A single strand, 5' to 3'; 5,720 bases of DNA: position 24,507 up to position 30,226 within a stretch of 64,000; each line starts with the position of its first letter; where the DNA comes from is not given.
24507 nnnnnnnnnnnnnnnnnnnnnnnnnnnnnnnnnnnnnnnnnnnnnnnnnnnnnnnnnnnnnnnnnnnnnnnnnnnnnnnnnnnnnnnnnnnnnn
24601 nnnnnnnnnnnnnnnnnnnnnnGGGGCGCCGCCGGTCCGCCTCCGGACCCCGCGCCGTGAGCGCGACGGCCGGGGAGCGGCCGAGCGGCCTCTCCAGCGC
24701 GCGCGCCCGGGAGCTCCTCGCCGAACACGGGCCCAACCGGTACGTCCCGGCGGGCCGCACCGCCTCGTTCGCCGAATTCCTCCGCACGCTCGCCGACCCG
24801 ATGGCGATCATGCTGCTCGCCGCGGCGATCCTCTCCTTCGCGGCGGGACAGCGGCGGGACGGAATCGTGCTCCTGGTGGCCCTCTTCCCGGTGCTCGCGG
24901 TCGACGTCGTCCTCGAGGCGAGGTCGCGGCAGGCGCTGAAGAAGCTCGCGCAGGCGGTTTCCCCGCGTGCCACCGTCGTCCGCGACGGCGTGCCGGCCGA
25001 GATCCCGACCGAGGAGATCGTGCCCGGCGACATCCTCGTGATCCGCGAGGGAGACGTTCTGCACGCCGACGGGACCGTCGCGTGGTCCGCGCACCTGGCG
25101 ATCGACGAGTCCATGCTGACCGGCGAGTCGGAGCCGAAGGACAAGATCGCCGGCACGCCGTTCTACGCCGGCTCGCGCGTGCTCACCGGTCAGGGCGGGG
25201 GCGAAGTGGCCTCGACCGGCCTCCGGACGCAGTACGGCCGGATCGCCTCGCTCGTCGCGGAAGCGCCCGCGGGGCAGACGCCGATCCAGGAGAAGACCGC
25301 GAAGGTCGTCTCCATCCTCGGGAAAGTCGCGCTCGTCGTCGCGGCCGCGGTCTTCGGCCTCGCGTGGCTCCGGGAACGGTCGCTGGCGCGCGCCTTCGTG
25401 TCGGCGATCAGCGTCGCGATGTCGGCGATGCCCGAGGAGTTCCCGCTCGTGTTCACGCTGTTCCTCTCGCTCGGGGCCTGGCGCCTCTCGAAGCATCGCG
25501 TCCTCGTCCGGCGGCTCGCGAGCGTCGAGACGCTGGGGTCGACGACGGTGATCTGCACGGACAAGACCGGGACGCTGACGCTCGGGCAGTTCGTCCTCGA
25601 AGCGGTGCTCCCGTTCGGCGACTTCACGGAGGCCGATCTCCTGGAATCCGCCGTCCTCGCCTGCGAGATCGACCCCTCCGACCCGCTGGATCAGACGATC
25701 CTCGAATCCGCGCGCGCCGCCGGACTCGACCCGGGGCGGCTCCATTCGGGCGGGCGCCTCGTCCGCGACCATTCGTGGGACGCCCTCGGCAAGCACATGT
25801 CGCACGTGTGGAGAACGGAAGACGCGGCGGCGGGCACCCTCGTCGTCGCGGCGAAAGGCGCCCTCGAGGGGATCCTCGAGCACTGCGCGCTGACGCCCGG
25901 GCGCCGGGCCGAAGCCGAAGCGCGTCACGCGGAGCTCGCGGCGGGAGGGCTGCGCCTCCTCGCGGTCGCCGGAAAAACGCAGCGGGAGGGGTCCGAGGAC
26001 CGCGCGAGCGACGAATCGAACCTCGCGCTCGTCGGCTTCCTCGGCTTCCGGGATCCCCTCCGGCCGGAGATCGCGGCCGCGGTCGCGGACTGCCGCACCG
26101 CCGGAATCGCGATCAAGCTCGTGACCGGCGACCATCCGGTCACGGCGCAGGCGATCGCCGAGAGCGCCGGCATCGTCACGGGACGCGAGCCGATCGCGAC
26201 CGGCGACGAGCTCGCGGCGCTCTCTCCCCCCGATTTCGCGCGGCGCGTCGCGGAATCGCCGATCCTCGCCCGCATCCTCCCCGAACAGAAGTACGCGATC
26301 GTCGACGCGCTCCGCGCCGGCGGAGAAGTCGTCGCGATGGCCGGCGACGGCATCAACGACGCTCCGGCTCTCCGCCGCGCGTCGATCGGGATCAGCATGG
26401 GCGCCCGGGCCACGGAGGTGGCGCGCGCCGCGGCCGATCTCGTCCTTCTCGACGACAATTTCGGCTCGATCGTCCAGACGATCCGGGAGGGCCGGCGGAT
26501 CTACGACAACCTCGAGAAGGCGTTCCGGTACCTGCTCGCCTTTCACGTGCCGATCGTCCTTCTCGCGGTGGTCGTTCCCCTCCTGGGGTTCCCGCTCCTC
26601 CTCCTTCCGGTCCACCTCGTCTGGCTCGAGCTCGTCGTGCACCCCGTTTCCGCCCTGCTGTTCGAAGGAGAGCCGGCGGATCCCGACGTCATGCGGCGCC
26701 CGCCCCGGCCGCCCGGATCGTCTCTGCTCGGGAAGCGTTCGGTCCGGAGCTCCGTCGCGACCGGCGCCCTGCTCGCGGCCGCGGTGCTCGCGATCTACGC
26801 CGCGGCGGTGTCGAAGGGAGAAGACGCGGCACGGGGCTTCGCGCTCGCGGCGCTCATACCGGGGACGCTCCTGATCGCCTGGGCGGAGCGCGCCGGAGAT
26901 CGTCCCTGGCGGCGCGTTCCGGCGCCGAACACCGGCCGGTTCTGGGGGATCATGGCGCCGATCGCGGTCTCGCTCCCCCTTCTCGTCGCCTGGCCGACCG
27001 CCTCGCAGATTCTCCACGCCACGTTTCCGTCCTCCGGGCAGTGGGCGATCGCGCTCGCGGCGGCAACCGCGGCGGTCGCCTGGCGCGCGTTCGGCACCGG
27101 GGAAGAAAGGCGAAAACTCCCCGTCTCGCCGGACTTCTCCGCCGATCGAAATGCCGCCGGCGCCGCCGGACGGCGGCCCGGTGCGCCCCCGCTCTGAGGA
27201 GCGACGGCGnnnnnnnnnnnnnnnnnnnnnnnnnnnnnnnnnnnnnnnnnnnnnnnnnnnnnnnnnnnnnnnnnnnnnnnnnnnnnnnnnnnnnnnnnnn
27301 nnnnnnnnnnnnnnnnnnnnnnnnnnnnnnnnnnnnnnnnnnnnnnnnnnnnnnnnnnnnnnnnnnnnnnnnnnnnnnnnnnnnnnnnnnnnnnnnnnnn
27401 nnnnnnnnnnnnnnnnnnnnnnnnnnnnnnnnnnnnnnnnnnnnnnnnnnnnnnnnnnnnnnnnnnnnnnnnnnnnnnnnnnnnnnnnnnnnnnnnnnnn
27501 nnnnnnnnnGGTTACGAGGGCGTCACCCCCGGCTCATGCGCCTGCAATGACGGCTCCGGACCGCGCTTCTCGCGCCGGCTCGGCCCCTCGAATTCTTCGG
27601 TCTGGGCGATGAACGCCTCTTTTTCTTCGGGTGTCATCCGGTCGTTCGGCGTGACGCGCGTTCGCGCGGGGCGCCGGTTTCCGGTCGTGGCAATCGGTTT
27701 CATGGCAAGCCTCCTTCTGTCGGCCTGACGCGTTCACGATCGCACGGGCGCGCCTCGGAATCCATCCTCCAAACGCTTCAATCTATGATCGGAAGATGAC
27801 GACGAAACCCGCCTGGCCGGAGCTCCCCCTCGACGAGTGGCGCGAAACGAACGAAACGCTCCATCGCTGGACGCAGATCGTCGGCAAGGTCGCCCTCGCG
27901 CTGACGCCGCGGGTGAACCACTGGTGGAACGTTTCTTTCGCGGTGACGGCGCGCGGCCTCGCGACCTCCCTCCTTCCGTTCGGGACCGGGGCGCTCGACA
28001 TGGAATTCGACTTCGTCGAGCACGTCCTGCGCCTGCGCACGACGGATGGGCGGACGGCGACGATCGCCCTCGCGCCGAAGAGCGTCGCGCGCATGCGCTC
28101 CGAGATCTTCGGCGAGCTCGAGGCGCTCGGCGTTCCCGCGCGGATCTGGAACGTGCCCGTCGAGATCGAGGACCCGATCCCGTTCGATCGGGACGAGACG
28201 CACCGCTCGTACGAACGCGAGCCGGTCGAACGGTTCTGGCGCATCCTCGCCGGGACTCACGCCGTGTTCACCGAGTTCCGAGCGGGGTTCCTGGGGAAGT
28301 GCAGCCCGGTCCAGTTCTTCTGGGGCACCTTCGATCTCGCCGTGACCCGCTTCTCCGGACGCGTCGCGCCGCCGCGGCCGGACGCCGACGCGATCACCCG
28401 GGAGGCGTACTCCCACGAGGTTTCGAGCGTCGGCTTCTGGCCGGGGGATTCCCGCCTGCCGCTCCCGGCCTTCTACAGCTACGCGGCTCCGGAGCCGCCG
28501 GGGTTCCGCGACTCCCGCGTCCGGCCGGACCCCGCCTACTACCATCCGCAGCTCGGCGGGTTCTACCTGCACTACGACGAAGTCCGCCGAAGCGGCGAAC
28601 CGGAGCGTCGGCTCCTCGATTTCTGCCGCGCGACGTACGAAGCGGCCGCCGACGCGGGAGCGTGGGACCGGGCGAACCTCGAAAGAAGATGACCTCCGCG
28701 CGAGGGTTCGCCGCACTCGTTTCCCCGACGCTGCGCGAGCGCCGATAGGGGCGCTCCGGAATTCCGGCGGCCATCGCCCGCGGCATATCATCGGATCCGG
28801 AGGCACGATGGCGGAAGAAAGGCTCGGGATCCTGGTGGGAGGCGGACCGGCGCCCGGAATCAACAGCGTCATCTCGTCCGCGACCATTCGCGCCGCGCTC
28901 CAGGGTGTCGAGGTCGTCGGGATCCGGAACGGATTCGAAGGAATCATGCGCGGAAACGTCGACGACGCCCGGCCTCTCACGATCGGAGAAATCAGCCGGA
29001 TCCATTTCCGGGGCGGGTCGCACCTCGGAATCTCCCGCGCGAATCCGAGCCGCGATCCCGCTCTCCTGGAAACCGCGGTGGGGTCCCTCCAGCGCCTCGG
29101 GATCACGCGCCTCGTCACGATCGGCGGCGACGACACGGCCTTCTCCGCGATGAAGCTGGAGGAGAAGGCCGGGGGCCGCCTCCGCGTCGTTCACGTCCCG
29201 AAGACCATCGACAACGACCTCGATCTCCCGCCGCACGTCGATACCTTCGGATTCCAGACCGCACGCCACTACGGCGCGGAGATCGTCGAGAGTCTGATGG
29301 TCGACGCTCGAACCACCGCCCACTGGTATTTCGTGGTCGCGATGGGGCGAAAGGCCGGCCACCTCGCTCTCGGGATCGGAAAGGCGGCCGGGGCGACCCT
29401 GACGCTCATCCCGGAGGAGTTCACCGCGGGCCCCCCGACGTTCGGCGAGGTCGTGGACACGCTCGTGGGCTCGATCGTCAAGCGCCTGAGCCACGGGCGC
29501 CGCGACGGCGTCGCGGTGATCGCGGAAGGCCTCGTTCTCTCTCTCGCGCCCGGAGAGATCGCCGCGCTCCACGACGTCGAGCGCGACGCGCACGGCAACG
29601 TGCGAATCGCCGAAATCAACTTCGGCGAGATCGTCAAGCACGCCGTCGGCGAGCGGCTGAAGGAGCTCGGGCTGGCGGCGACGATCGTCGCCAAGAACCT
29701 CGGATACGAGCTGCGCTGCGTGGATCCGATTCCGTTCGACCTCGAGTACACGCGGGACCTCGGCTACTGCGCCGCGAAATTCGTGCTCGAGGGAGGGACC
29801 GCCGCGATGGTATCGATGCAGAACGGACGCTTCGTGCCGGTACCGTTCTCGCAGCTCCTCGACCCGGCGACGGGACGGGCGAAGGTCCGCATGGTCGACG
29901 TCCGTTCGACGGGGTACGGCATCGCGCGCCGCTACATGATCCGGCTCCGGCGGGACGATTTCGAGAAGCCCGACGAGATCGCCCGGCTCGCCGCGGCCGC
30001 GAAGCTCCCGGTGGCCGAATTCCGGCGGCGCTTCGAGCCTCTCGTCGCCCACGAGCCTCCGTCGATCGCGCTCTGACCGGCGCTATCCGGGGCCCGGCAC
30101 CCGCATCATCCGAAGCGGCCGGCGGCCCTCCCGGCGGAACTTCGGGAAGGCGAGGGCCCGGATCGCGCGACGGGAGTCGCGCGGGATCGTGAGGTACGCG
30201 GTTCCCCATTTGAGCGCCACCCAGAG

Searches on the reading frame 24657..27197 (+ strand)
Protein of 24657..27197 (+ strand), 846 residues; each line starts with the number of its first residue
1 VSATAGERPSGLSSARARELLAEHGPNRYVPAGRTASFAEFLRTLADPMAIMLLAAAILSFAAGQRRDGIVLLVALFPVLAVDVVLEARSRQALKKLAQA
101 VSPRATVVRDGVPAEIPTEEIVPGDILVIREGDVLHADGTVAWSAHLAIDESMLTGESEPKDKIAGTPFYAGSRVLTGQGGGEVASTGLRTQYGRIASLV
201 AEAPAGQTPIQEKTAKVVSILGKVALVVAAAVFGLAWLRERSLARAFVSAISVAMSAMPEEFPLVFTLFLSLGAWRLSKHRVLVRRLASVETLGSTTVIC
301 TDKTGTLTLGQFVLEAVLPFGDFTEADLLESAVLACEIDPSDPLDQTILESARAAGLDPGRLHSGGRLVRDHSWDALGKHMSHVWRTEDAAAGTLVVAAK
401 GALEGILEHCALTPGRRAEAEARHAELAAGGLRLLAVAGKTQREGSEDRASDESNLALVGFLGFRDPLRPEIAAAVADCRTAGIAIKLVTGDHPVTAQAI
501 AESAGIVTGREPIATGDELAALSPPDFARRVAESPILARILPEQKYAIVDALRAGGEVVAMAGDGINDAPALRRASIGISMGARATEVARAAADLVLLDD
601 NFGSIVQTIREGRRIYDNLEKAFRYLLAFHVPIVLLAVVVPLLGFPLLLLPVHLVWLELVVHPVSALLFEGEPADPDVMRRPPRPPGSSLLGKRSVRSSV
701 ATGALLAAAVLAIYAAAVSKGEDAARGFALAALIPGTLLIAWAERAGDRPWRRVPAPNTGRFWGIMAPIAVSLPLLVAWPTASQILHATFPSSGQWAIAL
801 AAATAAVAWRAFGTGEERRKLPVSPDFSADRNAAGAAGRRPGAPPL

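Call 7: search_protein_families(library=pfam, proteins=[window:24657-27197:+], max_evalue=0.001)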
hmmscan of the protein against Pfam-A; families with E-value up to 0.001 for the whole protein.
window:24657-27197:+ (846 aa): 5 families
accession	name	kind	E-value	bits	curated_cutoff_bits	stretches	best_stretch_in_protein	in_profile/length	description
PF00122.25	E1-E2_ATPase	-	5.8e-47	160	28.1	1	102-280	4-181/181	E1-E2 ATPase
PF00689.26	Cation_ATPase_C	-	2.5e-24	86.4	27.3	1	646-810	1-169/175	Cation transporting ATPase, C-terminus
PF00702.32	Hydrolase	-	6.2e-15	56.5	26.4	1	298-575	3-190/191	haloacid dehalogenase-like hydrolase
PF00690.31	Cation_ATPase_N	-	3.1e-11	43.2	20.4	1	8-60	17-69/69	Cation transporter/ATPase, N-terminus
PF12710.13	HAD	-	0.00089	20.2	27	0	401-573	13-189/189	haloacid dehalogenase-like hydrolase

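Call 82: search_protein_families(library=ncbifam, proteins=[window:24657-27197:+], max_evalue=0.00001)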
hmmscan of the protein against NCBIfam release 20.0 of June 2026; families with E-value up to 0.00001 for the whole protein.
window:24657-27197:+ (846 aa): 19 families
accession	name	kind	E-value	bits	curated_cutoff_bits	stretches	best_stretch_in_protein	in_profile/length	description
TIGR01522.1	ATPase-IIA2_Ca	equivalog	2.7e-117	392.7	798.3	1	11-726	23-757/854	calcium-transporting P-type ATPase, PMR1-type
TIGR01647.1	ATPase-IIIA_H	equivalog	7.7e-115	384.8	615.5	1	11-640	1-617/755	plasma-membrane proton-efflux P-type ATPase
TIGR01517.1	ATPase-IIB_Ca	equivalog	2.3e-107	360.3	507.05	1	10-709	54-779/882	calcium-translocating P-type ATPase, PMCA-type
TIGR01116.1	ATPase-IIA1_Ca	equivalog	2.8e-98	330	703.4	2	414-691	424-676/799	calcium-translocating P-type ATPase, SERCA-type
TIGR01523.1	ATPase-IID_K-Na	equivalog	4.2e-96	322.6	645.05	3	366-717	483-857/997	potassium/sodium efflux P-type ATPase, fungal-type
TIGR01106.1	ATPase-IIC_X-K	subfamily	6.5e-95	318.9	946.1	3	10-315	35-363/997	Na,H/K antiporter P-type ATPase subunit alpha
TIGR01524.1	ATPase-IIIB_Mg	equivalog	5.1e-92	309.2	610.75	1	8-683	30-727/867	magnesium-translocating P-type ATPase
TIGR01525.1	ATPase-IB_hvy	subfamily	4.2e-82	276.8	346.25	2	49-507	1-427/560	heavy metal translocating P-type ATPase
TIGR01494.1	ATPase_P-type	subfamily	4.7e-82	275.9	62.3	3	77-334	7-249/478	HAD-IC family P-type ATPase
NF011702.0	PRK15122.1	subfamily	6.5e-75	252.7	975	2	171-682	249-765/907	magnesium-translocating P-type ATPase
TIGR01511.1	ATPase-IB1_Cu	subfamily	1.2e-59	202.6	397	3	82-357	59-317/542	copper-translocating P-type ATPase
TIGR01512.1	ATPase-IB2_Cd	subfamily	1.3e-57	195.7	313.5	2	51-320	3-258/494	cadmium family heavy metal-translocating P-type ATPase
TIGR01657.1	P-ATPase-V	hypoth_equivalog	3.5e-52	177.2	618.25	4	369-515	555-706/1055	ATP13A2 family polyamine export P-type ATPase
NF007952.0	PRK10671.1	equivalog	2.8e-43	148.2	1316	2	87-356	307-580/838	copper-exporting P-type ATPase CopA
NF008262.1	PRK11033.1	equivalog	2e-39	135.7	1005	2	82-356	211-484/731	zinc/cadmium/mercury/lead-transporting ATPase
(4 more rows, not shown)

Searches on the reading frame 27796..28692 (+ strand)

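Call 7: search_protein_families(library=pfam, proteins=[window:27796-28692:+], max_evalue=0.001)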
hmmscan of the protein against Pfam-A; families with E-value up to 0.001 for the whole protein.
window:27796-28692:+ (298 aa): 1 family
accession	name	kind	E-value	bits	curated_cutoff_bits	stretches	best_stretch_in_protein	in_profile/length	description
PF19459.4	DUF5996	-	4.7e-126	420.3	25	1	7-296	1-295/296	Family of unknown function (DUF5996)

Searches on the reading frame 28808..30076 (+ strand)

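Call 7: search_protein_families(library=pfam, proteins=[window:28808-30076:+], max_evalue=0.001)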
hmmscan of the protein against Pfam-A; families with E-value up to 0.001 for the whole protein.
window:28808-30076:+ (422 aa): 1 family
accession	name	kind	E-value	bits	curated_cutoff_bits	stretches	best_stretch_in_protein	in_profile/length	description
PF00365.25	PFK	-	6.8e-51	173.7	30.9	1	5-325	1-276/277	Phosphofructokinase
